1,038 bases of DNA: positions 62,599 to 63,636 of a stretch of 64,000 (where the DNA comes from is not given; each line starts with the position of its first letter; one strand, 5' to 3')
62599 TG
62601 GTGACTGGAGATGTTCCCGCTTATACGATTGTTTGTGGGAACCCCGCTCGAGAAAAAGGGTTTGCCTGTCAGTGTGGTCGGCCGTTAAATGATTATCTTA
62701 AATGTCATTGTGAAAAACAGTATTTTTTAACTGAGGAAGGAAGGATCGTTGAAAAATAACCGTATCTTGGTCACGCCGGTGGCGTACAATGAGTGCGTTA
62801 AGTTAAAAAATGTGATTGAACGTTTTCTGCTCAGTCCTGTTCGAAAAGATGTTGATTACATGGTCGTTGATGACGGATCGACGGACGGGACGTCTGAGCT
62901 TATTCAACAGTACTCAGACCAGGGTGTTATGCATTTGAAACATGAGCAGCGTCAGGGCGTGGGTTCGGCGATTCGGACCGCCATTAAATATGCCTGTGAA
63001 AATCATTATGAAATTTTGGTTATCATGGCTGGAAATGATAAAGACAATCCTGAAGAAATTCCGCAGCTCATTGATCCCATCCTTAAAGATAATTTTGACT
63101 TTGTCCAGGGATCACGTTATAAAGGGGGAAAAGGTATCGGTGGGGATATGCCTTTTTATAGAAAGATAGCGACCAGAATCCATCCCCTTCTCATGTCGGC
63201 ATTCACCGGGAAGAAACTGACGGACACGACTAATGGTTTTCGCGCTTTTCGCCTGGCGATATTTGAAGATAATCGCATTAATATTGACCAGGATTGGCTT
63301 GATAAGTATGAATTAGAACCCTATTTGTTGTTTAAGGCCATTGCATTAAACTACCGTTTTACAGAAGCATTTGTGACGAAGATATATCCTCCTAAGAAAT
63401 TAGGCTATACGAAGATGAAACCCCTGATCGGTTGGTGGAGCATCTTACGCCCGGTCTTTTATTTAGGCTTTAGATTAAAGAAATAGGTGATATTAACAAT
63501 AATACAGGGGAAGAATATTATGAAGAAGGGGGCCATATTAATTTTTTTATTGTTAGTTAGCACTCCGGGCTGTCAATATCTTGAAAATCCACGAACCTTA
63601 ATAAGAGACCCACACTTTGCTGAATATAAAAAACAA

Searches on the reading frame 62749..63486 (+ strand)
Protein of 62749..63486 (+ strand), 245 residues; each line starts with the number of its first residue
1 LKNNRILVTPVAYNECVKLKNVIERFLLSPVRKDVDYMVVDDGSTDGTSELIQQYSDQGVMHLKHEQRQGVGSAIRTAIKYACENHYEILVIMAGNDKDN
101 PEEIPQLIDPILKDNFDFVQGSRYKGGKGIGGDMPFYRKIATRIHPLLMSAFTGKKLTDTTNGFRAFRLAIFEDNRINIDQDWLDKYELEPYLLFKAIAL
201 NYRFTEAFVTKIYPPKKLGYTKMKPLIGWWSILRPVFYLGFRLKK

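Call 59: find_encoding_contigs(protein=window:62749-63486:+, flank=10000, max_places=2)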
Protein window:62749-63486:+ (245 aa): 4 contigs read that carry it; 2 places shown.
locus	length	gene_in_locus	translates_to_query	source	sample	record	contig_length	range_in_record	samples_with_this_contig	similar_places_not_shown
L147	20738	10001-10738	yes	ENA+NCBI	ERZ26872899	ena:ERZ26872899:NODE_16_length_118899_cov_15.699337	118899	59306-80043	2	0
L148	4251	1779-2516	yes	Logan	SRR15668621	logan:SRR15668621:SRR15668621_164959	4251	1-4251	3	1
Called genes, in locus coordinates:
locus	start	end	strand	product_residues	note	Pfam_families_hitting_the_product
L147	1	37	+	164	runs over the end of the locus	PF01327:Pep_deformylase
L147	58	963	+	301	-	PF04055:Radical_SAM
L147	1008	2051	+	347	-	-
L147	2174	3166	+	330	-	PF03706:LPG_synthase_TM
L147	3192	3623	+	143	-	PF05991:NYN_YacP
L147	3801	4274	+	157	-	-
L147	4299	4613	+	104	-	PF02325:CCB3_YggT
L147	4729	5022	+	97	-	PF02575:YbaB_DNA_bd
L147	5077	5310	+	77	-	-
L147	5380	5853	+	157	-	PF03449:GreA_GreB_N, PF01272:GreA_GreB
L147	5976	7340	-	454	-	-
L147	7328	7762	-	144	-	-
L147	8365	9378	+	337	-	PF01408:GFO_IDH_MocA, PF02894:GFO_IDH_MocA_C, PF22725:GFO_IDH_MocA_C3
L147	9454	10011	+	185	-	PF25084:LbH_EIF2B (faint), PF25087:GMPPB_C (weak), PF00132:Hexapep (weak), PF14602:Hexapep_2 (faint), PF00132:Hexapep (weak)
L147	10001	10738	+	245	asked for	PF00535:Glycos_transf_2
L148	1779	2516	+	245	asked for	PF00535:Glycos_transf_2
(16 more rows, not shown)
